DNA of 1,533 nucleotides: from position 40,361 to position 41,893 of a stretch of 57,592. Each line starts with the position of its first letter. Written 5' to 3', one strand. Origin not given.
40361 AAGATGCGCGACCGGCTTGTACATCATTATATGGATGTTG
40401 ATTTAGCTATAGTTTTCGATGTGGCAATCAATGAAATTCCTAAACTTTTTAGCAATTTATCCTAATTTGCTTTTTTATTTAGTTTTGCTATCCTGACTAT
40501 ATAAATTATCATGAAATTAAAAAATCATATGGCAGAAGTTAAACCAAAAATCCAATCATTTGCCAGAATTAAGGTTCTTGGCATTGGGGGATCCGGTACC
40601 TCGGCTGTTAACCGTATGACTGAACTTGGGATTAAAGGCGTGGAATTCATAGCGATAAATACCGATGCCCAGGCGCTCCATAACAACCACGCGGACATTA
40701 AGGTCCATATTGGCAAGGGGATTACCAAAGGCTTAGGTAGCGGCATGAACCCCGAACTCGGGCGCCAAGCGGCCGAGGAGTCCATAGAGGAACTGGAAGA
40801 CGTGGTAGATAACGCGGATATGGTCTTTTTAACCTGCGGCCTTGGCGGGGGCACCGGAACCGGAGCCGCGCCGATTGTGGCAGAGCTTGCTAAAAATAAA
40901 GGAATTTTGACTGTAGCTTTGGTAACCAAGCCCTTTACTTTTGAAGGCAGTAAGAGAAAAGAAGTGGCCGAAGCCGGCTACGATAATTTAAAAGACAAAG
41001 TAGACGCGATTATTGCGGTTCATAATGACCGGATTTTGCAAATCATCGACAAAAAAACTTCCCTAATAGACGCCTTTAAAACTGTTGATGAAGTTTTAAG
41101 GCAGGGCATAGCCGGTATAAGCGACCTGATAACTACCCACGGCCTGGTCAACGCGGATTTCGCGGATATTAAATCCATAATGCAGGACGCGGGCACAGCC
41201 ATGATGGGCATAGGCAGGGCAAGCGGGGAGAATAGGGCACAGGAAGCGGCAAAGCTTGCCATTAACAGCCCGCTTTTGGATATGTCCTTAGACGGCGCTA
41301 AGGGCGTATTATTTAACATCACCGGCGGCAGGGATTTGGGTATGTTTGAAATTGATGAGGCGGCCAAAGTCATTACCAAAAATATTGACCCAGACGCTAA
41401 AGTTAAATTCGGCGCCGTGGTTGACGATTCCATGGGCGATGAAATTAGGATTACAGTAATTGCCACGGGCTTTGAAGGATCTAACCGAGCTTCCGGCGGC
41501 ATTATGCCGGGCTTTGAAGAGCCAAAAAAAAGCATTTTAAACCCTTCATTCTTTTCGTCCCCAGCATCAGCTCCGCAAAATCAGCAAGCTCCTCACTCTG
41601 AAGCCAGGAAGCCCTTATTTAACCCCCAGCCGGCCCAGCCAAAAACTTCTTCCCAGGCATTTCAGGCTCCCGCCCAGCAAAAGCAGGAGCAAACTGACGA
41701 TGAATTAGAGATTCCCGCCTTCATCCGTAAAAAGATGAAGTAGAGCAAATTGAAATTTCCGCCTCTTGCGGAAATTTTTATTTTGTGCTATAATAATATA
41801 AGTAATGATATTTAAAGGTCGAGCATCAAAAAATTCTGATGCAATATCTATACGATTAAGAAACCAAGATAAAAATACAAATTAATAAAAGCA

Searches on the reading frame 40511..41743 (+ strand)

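Call 111: search_protein_families(library=pfam, proteins=[window:40511-41743:+], max_evalue=0.001)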
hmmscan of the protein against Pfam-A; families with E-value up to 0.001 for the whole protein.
window:40511-41743:+ (410 aa): 3 families
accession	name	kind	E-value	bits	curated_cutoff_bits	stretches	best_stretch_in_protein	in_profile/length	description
PF00091.31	Tubulin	-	4.9e-45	154.6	33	1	19-180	1-190/190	Tubulin/FtsZ family, GTPase domain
PF12327.13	FtsZ_C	-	8e-38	129.1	27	1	228-322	1-95/95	FtsZ family, C-terminal domain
PF04055.27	Radical_SAM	-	0.00041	21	29.5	0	84-211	22-152/166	Radical SAM superfamily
